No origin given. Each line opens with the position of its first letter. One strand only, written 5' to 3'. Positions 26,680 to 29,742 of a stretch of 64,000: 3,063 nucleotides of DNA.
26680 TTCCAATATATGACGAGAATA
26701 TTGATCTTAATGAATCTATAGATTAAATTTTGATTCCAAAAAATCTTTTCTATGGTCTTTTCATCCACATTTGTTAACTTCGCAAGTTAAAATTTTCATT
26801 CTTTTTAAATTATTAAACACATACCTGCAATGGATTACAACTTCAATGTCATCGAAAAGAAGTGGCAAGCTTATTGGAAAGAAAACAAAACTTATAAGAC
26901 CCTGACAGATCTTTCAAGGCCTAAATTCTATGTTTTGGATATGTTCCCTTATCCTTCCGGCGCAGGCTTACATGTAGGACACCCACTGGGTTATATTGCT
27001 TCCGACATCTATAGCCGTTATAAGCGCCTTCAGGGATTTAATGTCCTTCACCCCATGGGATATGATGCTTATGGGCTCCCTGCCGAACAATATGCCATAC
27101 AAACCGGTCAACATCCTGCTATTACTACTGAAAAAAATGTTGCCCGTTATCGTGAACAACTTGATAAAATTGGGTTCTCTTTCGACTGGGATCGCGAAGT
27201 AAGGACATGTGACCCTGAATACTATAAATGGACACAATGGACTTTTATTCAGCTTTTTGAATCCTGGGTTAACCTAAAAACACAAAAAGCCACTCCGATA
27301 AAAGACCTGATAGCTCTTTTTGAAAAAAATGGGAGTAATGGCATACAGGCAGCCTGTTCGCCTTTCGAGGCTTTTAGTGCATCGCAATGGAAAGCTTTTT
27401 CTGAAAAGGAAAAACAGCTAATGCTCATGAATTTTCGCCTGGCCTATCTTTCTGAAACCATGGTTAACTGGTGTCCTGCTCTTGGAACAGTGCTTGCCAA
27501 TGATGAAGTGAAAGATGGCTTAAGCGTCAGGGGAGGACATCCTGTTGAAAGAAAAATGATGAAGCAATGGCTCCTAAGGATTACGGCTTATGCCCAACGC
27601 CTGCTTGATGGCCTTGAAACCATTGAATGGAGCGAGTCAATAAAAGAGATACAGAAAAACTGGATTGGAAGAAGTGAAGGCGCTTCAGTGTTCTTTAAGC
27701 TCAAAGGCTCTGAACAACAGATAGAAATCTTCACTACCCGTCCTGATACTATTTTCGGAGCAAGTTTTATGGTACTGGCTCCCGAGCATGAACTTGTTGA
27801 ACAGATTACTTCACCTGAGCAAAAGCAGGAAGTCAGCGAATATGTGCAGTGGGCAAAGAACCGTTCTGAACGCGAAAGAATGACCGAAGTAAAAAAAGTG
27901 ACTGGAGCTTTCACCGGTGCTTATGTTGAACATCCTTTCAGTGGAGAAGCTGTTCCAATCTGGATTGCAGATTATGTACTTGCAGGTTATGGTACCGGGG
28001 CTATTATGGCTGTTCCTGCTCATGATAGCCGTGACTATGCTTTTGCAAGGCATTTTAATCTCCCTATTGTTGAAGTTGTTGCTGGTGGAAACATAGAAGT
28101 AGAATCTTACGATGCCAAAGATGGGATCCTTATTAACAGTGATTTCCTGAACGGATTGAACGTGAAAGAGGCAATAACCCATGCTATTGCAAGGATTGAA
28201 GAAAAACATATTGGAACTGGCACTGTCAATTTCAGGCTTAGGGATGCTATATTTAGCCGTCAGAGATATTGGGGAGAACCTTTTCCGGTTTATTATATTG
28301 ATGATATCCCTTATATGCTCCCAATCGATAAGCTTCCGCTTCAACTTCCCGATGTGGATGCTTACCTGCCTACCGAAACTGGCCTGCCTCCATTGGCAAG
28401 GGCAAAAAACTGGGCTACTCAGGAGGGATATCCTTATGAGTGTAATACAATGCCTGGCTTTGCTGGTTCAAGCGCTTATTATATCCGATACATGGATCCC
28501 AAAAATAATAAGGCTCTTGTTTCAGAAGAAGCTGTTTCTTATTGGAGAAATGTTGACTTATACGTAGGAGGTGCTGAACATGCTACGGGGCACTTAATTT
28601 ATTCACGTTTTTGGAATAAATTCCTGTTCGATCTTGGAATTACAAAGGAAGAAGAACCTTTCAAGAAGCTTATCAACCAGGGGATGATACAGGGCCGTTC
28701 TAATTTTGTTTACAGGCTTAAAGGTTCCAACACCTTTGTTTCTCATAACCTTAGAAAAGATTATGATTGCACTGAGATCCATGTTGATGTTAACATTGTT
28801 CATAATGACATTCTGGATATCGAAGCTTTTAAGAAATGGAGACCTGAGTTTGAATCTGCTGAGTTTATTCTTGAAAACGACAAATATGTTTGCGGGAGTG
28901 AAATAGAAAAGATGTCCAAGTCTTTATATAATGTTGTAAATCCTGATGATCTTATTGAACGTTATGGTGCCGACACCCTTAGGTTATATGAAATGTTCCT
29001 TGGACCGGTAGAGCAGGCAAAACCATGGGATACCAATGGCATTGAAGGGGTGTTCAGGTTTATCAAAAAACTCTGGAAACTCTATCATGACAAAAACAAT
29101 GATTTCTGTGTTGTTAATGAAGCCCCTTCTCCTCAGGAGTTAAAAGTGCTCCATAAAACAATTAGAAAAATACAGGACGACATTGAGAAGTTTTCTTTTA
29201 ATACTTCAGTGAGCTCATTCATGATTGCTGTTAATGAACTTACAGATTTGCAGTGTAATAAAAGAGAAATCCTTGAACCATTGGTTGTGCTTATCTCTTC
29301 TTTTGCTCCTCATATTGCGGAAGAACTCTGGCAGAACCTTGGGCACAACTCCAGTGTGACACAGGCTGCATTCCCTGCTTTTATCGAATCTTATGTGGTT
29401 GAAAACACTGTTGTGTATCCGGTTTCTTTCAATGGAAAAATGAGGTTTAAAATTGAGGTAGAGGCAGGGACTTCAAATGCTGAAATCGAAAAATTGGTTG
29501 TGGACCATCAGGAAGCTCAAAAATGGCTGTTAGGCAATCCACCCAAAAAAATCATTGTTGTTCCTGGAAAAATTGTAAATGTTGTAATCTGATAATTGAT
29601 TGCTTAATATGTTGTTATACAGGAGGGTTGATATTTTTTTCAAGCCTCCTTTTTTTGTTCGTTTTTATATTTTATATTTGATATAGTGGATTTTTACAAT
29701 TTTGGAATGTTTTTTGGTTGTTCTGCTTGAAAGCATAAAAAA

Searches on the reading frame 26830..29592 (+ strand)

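Call 87: search_protein_families(library=pfam, proteins=[window:26830-29592:+], max_evalue=0.00001)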
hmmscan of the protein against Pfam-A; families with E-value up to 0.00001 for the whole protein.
window:26830-29592:+ (920 aa): 4 families
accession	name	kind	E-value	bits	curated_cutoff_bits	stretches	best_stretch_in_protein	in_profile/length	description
PF13603.12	tRNA-synt_1_2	-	9.1e-64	214.8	25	1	276-454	1-182/185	Leucyl-tRNA synthetase, editing domain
PF00133.28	tRNA-synt_1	-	9.1e-34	117.3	22.7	1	12-145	2-153/414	tRNA synthetases class I (I, L, M and V)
PF09334.17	tRNA-synt_1g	-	1.5e-21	77.1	20.1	1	38-142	6-107/391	tRNA synthetases class I (M)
PF08264.19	Anticodon_1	-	1.9e-15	57.5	25.1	1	771-882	5-143/148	Anticodon-binding domain of tRNA ligase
